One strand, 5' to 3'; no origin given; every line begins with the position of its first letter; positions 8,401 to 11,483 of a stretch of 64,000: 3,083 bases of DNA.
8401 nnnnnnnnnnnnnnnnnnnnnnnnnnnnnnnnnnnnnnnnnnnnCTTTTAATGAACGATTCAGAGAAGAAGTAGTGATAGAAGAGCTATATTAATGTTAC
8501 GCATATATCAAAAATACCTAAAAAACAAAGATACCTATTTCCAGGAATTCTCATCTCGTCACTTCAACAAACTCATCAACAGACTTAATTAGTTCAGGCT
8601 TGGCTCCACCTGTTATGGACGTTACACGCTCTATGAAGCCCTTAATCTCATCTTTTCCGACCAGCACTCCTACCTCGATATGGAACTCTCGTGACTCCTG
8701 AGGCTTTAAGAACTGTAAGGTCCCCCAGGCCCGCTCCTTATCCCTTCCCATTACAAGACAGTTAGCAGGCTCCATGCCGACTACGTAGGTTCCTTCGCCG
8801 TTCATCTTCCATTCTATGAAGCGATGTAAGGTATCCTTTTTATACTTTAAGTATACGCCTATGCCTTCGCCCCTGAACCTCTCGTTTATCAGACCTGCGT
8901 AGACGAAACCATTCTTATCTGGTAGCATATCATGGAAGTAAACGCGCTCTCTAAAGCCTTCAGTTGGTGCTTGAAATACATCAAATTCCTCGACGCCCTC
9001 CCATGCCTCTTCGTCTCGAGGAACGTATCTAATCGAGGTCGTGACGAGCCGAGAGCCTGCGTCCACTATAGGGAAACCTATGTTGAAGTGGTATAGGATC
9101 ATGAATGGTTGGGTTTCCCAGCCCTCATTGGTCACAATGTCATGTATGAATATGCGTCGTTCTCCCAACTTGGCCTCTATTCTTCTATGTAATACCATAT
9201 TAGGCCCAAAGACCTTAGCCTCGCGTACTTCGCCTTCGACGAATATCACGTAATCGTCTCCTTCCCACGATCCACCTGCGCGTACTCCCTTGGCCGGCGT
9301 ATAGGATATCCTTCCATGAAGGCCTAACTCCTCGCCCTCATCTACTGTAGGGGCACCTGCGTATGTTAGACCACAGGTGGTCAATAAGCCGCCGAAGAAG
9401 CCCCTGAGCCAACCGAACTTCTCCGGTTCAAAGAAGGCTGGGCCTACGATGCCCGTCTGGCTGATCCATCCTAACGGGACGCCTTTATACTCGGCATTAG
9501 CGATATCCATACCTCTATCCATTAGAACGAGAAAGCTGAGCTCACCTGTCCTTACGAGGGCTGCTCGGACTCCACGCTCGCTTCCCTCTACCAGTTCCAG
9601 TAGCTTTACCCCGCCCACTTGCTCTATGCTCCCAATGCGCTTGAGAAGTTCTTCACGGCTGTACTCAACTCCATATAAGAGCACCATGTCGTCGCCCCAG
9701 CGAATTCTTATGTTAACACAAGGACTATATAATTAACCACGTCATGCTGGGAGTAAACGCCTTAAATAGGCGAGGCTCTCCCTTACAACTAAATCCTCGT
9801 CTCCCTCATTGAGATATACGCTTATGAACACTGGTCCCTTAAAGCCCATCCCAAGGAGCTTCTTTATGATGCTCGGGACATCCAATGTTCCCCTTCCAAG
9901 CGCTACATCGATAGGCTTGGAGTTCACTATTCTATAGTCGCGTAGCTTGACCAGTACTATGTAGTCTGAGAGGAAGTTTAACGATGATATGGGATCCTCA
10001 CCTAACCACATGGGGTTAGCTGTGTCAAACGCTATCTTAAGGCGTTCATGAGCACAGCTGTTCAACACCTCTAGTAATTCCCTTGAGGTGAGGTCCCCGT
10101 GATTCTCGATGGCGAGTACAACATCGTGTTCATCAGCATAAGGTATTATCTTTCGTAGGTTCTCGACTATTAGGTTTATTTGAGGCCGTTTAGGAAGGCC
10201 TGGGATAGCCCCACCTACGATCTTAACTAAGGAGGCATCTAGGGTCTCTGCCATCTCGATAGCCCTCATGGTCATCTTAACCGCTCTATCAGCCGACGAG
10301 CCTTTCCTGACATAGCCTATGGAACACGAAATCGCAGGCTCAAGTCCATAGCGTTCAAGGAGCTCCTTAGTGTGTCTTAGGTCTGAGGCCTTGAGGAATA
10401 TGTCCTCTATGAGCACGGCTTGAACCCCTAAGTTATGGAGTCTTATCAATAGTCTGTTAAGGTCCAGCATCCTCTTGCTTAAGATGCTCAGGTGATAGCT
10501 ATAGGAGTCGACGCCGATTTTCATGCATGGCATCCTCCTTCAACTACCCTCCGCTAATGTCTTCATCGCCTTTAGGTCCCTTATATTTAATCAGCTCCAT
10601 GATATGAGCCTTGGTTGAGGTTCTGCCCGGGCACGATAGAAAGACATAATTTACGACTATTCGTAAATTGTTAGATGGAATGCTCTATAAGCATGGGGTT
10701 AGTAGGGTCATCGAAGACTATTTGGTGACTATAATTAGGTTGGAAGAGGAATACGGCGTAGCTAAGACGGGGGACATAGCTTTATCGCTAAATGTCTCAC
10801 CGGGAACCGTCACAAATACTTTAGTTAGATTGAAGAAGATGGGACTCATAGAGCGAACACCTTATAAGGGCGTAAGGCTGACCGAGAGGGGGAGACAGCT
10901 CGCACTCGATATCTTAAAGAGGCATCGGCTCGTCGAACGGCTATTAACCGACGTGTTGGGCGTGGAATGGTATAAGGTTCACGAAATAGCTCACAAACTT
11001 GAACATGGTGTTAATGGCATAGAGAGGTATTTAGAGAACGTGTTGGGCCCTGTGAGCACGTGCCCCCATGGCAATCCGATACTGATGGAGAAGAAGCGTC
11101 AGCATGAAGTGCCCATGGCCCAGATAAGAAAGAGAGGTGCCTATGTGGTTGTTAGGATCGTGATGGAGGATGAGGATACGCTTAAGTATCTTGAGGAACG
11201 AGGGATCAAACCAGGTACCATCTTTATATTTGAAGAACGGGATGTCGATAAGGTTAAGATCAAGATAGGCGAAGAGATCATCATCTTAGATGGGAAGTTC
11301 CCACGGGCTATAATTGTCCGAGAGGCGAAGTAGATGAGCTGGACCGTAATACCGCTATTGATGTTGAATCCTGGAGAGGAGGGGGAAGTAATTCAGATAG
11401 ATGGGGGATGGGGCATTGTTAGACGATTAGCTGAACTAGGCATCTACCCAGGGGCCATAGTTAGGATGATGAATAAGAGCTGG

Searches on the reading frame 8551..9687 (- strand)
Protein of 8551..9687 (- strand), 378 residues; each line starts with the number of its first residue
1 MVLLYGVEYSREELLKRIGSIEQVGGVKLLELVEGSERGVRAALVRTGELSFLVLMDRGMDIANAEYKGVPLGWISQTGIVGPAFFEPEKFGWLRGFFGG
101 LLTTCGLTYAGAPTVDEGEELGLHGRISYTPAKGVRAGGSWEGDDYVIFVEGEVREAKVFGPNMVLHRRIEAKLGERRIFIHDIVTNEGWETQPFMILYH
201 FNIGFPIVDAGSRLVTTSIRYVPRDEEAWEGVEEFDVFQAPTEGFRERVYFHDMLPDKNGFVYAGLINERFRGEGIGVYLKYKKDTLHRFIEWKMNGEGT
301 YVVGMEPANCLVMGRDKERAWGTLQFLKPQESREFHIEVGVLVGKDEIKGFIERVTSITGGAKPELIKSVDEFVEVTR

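Call 50: search_protein_families(library=pfam, proteins=[window:8551-9687:-], max_evalue=0.00001)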
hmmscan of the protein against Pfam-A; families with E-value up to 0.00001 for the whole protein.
window:8551-9687:- (378 aa): 1 family
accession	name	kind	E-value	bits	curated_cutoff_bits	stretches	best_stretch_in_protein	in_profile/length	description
PF14486.12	DUF4432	-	3.8e-105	351.5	32.5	1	38-341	2-304/304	Domain of unknown function (DUF4432)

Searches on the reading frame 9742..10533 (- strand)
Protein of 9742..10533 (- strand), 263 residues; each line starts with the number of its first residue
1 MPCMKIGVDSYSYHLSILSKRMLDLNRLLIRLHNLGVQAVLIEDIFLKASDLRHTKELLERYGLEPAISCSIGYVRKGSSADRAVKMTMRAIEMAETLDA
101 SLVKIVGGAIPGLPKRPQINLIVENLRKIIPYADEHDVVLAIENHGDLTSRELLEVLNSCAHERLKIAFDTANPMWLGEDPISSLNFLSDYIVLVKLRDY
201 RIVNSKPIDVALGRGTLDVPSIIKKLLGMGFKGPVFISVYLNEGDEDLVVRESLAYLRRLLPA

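Call 50: search_protein_families(library=pfam, proteins=[window:9742-10533:-], max_evalue=0.00001)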
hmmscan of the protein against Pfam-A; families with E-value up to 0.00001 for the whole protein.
window:9742-10533:- (263 aa): 1 family
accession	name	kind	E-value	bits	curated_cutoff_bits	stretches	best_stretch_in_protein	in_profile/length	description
PF01261.30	AP_endonuc_2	-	8.8e-29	101.4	31.1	1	47-259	25-248/249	Xylose isomerase-like TIM barrel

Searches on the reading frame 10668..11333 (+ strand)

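Call 50: search_protein_families(library=pfam, proteins=[window:10668-11333:+], max_evalue=0.00001)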
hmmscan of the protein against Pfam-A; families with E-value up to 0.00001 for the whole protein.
window:10668-11333:+ (221 aa): 4 families
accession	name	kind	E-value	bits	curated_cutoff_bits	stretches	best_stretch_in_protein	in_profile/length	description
PF02742.21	Fe_dep_repr_C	-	8.9e-23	80.5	27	1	72-139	1-69/70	Iron dependent repressor, metal binding and dimerisation domain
PF01325.25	Fe_dep_repress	-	5.3e-17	62.2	26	1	12-69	3-60/60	Iron dependent repressor, N-terminal DNA binding domain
PF04023.20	FeoA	-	1.8e-07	31.6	23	1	148-218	1-73/74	FeoA domain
PF01047.28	MarR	-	1.4e-06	28.5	24.6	1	28-65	14-51/59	MarR family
